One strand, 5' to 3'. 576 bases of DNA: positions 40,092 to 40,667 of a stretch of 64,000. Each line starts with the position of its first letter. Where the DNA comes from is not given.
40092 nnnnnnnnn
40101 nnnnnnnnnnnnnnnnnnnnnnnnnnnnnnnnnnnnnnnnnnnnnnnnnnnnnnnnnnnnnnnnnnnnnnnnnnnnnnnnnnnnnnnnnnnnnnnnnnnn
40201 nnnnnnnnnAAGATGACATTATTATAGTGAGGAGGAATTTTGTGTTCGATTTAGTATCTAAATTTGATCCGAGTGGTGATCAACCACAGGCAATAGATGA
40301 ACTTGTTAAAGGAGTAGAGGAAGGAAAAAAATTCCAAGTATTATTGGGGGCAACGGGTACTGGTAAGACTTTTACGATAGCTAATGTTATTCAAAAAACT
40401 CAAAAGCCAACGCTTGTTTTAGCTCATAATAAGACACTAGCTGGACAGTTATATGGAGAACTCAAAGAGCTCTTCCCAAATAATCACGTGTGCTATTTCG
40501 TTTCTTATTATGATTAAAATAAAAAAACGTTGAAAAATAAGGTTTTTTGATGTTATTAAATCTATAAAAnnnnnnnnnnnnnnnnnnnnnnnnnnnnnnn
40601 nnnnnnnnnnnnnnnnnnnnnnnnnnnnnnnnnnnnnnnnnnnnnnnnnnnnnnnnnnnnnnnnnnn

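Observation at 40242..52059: Two tandem integrative elements target the 5' end of uvrB and each supplies a replacement promoter and first 91 codons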

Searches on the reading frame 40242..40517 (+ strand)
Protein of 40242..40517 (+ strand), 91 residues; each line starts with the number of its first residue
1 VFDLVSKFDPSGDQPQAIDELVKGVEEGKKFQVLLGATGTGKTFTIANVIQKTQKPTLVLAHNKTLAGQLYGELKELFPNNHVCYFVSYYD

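Call 6: search_protein_families(library=pfam, proteins=[window:40242-40517:+], max_evalue=0.01)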
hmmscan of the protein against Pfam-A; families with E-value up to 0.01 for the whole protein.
window:40242-40517:+ (91 aa): 8 families
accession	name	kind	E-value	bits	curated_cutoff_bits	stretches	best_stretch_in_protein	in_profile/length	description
PF04851.21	ResIII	-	2.3e-13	50.8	22.5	1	10-82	4-81/164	Type III restriction enzyme, res subunit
PF00270.35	DEAD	-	1.8e-05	25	26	1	13-80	3-71/167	DEAD/DEAH box helicase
PF13604.12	AAA_30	-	0.00027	21.1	27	1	13-72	5-64/191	AAA domain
PF13401.12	AAA_22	-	0.00069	20.4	27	1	27-61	3-41/130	AAA domain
PF13481.12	AAA_25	-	0.0018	18.4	27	1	9-48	13-52/195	AAA domain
PF25199.1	nSTAND_NTPase5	-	0.0056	16.9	34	1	18-54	28-66/145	Novel STAND NTPase 5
PF12775.13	AAA_7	-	0.0059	16.6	25.8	1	28-58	32-62/181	P-loop containing dynein motor region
PF00225.29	Kinesin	-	0.0064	16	29.3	1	17-52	62-96/327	Kinesin motor domain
